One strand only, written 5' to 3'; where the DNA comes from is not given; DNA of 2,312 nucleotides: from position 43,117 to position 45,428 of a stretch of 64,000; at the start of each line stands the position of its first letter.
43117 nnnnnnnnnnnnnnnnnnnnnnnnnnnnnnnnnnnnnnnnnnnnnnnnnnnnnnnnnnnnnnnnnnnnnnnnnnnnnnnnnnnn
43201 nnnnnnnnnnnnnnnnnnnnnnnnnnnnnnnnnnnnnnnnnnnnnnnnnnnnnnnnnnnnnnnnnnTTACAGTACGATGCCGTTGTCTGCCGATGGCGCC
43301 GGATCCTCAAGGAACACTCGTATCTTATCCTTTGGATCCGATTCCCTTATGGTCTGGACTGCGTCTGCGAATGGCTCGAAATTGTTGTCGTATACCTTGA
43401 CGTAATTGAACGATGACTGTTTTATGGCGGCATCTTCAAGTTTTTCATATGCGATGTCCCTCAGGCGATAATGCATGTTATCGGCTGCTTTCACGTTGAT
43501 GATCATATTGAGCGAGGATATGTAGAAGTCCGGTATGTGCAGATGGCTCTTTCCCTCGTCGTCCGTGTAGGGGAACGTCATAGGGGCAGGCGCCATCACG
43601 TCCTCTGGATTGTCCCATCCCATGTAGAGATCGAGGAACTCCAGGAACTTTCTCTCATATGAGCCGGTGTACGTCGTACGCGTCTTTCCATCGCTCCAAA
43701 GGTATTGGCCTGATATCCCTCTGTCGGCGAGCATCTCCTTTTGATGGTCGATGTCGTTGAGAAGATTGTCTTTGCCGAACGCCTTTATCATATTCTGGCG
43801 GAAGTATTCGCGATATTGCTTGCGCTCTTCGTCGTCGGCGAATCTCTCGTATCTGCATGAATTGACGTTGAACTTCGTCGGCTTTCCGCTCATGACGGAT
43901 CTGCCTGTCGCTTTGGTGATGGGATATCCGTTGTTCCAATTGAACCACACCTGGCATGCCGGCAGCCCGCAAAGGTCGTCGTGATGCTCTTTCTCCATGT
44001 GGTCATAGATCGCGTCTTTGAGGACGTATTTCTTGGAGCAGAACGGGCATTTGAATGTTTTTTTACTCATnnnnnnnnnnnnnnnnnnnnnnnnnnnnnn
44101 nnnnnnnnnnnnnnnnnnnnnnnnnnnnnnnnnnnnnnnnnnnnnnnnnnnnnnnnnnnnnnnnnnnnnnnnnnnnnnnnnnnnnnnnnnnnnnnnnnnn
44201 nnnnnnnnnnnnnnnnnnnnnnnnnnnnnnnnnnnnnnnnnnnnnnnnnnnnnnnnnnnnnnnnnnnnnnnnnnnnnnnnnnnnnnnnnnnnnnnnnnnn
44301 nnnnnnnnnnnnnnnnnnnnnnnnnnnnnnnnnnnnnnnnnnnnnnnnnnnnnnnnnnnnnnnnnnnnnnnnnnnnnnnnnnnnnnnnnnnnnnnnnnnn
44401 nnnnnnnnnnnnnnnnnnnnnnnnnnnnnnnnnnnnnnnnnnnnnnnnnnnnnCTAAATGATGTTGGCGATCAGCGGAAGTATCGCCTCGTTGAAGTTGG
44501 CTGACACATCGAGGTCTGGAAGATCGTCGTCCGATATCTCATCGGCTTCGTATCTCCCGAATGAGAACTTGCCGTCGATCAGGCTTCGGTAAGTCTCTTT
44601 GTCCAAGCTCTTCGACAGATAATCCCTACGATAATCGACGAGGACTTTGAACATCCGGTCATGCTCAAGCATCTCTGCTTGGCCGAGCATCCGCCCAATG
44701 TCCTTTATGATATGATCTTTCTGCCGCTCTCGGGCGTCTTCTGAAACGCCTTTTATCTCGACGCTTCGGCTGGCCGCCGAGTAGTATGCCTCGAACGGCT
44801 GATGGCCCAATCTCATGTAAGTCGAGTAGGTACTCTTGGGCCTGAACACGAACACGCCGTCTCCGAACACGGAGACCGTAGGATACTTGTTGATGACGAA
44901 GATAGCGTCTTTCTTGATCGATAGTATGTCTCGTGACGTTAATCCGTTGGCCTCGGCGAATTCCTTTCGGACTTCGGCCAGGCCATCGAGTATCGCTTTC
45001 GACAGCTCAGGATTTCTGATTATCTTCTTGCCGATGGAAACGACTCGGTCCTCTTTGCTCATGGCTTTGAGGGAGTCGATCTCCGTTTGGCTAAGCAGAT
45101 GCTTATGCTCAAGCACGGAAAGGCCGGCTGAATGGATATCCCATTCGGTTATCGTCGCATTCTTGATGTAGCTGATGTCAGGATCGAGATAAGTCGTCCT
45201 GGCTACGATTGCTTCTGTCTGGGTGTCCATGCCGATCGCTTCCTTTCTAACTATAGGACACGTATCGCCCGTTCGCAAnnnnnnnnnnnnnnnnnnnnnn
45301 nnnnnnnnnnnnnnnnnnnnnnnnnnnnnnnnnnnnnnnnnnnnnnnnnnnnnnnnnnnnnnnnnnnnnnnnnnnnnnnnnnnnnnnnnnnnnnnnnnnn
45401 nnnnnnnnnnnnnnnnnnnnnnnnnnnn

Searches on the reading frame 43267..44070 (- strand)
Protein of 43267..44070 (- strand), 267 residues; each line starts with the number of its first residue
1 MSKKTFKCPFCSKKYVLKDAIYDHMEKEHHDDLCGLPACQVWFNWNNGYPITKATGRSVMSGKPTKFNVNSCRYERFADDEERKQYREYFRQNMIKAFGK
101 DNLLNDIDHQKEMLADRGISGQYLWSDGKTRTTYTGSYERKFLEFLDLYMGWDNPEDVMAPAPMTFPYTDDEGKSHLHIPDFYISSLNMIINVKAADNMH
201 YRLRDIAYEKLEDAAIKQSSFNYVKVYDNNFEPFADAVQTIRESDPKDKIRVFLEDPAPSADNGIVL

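Call 9: search_protein_families(library=pfam, proteins=[window:43267-44070:-], max_evalue=0.01)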
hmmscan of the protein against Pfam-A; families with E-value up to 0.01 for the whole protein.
window:43267-44070:- (267 aa): 3 families
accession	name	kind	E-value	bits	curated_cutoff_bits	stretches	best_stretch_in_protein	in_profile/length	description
PF24308.1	DUF7487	-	2.4e-06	28.1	27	1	57-196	60-198/220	Family of unknown function (DUF7487)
PF05605.18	zf-Di19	-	0.0004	21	27.5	1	5-32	2-28/54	Drought induced 19 protein (Di19), zinc-binding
PF13894.12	zf-C2H2_4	-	0.001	20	27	1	6-29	1-24/24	C2H2-type zinc finger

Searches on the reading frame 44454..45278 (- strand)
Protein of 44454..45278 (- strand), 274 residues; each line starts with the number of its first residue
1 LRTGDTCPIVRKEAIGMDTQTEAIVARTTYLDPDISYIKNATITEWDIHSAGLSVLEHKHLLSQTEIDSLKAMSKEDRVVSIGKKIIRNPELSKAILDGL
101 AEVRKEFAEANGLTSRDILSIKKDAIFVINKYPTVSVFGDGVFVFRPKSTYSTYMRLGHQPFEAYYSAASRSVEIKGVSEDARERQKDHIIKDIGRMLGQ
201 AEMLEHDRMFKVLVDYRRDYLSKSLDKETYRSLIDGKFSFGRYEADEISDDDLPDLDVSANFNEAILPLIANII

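Call 9: search_protein_families(library=pfam, proteins=[window:44454-45278:-], max_evalue=0.01)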
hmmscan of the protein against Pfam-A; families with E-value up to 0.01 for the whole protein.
window:44454-45278:- (274 aa): 0 families

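Call 76: search_protein_families(library=phrogs, proteins=[window:44454-45278:-], max_evalue=0.001)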
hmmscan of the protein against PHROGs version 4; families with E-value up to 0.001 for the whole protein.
window:44454-45278:- (274 aa): 1 family
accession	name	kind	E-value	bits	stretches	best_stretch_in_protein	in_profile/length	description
phrog_21037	-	unknown function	1.2e-45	156.8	1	27-271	8-253/257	-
